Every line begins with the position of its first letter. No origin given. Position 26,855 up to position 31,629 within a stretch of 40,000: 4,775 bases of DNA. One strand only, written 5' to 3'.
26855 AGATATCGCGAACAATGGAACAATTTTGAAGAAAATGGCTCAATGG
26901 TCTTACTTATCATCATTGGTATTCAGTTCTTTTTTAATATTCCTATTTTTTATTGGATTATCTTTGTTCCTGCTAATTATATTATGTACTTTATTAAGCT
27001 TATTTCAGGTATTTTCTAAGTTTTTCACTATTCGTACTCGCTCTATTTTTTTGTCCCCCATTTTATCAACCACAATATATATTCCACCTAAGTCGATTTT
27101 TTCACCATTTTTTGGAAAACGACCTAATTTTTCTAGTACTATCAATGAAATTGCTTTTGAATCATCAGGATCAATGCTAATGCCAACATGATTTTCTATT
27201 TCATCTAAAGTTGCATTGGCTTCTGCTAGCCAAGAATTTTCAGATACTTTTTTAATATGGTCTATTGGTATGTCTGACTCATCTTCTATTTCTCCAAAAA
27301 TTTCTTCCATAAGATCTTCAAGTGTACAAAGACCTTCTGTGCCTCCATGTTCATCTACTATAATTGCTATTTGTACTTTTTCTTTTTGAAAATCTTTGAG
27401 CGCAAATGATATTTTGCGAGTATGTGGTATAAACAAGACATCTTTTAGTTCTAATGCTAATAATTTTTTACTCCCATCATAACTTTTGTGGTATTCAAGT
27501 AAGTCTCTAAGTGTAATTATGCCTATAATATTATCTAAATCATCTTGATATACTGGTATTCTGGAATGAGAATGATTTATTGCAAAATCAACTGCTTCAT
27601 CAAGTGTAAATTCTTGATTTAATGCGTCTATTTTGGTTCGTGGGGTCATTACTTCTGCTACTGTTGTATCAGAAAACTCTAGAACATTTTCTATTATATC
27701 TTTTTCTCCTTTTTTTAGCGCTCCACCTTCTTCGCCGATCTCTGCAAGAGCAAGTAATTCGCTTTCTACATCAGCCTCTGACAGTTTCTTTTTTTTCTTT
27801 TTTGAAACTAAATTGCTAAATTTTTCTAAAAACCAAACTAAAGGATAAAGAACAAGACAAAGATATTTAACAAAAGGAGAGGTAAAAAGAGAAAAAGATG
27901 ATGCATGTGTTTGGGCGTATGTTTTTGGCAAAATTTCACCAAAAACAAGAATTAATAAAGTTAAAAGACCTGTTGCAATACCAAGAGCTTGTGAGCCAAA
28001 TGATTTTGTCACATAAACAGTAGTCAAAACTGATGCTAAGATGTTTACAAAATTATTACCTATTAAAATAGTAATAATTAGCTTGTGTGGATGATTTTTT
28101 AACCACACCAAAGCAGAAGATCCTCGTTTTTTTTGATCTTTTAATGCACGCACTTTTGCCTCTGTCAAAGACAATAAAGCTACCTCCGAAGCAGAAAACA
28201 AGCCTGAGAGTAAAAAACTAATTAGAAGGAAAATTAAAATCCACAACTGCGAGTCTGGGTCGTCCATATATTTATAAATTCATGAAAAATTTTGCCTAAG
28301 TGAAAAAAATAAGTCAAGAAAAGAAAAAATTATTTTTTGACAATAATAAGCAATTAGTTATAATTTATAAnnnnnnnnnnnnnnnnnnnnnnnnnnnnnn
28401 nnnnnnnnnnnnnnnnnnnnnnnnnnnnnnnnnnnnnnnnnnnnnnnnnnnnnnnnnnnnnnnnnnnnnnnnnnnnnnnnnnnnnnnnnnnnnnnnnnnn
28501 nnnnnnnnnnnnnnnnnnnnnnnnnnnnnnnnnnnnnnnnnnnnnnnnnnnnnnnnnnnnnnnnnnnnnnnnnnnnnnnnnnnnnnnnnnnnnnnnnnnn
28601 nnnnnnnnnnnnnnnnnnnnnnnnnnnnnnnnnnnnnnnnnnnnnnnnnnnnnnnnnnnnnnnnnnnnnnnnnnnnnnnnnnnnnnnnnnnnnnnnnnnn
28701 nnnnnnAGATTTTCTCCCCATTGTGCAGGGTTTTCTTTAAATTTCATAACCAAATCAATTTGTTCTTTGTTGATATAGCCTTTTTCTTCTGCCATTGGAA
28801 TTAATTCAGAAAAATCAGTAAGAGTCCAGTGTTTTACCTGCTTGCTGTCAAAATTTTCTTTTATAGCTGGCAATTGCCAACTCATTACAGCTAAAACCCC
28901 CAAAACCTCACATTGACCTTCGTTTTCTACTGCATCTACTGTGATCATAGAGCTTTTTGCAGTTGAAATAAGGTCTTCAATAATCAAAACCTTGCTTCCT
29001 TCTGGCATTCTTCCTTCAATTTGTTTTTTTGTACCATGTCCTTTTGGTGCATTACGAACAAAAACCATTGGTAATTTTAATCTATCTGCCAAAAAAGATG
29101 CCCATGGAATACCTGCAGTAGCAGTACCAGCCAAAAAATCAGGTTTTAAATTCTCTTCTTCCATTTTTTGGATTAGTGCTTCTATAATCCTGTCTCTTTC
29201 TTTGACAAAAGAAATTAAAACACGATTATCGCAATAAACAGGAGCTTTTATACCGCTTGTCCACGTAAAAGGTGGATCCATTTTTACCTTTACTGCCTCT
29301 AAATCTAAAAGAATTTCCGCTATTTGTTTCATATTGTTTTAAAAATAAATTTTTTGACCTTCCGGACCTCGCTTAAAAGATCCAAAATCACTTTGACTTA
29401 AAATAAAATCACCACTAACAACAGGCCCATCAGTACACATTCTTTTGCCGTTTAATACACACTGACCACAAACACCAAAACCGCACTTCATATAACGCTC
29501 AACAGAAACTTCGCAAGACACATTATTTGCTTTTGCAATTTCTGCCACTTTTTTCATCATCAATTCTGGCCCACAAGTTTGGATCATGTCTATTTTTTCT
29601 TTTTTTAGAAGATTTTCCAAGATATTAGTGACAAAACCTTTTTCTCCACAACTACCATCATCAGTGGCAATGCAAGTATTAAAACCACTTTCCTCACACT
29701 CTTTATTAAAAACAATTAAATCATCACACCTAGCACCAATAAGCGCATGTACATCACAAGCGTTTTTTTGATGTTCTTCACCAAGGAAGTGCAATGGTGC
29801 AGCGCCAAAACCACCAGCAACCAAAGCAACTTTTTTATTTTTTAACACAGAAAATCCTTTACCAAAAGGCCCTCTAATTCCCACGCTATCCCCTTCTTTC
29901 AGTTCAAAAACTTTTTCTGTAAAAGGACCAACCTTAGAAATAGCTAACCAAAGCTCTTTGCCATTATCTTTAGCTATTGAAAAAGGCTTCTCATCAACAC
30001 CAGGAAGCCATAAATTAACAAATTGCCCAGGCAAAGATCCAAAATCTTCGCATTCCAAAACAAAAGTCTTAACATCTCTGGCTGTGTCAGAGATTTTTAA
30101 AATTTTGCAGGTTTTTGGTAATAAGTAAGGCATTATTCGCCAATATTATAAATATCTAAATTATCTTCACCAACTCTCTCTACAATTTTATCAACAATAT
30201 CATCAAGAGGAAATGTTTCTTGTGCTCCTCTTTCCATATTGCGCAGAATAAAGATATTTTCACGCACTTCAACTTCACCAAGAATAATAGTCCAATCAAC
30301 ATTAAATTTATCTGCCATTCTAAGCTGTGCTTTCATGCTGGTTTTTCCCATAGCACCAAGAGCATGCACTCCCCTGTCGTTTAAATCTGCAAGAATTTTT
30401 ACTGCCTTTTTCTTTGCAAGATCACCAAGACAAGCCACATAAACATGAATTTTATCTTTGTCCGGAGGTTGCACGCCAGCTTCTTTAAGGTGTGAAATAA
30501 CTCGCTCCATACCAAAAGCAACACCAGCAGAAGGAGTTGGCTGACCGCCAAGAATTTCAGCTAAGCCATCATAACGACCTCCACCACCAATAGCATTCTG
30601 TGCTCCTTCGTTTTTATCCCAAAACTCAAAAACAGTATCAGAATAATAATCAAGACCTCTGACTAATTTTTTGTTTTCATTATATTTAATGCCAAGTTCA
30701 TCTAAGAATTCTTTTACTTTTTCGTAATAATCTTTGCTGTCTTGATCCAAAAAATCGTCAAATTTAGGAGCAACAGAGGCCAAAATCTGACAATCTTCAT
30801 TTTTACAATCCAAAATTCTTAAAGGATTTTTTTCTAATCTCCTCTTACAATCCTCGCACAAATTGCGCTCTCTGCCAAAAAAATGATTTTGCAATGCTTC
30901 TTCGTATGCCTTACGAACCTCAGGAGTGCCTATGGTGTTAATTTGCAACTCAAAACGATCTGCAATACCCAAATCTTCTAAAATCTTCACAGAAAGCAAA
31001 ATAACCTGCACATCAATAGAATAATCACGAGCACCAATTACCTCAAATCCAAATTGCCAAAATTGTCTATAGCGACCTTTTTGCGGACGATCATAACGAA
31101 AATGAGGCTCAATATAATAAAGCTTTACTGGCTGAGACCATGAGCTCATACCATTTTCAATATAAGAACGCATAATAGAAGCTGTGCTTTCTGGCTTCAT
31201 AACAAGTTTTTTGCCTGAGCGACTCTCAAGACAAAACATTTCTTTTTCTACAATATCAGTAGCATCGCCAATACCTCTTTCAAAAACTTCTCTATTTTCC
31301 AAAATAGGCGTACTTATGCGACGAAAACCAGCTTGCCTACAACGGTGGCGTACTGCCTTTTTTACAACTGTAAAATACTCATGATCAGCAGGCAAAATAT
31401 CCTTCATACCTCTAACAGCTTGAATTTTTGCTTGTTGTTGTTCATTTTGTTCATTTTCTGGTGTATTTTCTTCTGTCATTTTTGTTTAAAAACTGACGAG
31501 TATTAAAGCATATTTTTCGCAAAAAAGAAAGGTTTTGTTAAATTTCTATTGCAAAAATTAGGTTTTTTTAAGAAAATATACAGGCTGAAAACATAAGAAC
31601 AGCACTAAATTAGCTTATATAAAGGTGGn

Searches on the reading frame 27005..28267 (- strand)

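Call 80: search_protein_families(library=pfam, proteins=[window:27005-28267:-], max_evalue=0.0001)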
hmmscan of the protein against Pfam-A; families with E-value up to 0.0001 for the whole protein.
window:27005-28267:- (420 aa): 3 families
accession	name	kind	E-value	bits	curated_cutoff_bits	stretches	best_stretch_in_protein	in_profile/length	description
PF01595.25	CNNM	-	4e-49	167.2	28.4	1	12-187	3-180/181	Cyclin M transmembrane N-terminal domain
PF03471.22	CorC_HlyC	-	4.1e-16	59.2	27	1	340-415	2-79/81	Transporter associated domain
PF00571.33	CBS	-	3.2e-15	56.6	24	1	203-259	1-54/57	CBS domain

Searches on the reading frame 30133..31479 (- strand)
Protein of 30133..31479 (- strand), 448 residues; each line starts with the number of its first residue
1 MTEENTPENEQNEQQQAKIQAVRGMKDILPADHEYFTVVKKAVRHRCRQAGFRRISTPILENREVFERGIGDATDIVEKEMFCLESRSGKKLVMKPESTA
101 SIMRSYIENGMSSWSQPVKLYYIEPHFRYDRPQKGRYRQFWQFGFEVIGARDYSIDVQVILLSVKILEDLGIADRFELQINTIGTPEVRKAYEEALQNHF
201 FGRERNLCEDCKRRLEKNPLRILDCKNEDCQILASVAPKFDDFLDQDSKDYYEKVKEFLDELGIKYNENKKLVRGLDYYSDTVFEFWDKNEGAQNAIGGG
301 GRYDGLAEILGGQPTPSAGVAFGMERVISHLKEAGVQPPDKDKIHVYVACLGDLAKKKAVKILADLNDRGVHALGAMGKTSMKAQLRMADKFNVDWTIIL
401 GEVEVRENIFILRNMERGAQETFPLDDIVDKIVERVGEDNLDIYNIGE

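Call 80: search_protein_families(library=pfam, proteins=[window:30133-31479:-], max_evalue=0.0001)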
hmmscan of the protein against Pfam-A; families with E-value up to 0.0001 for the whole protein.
window:30133-31479:- (448 aa): 3 families
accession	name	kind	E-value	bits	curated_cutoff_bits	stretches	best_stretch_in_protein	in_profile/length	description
PF13393.11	tRNA-synt_His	-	3e-36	125.7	25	1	24-327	1-308/308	Histidyl-tRNA synthetase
PF00587.30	tRNA-synt_2b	-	2.6e-14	54.1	29.3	1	82-329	1-173/179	tRNA synthetase class II core domain (G, H, P, S and T)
PF03129.25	HGTP_anticodon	-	2.3e-11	44.1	21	1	345-434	1-93/94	Anticodon binding domain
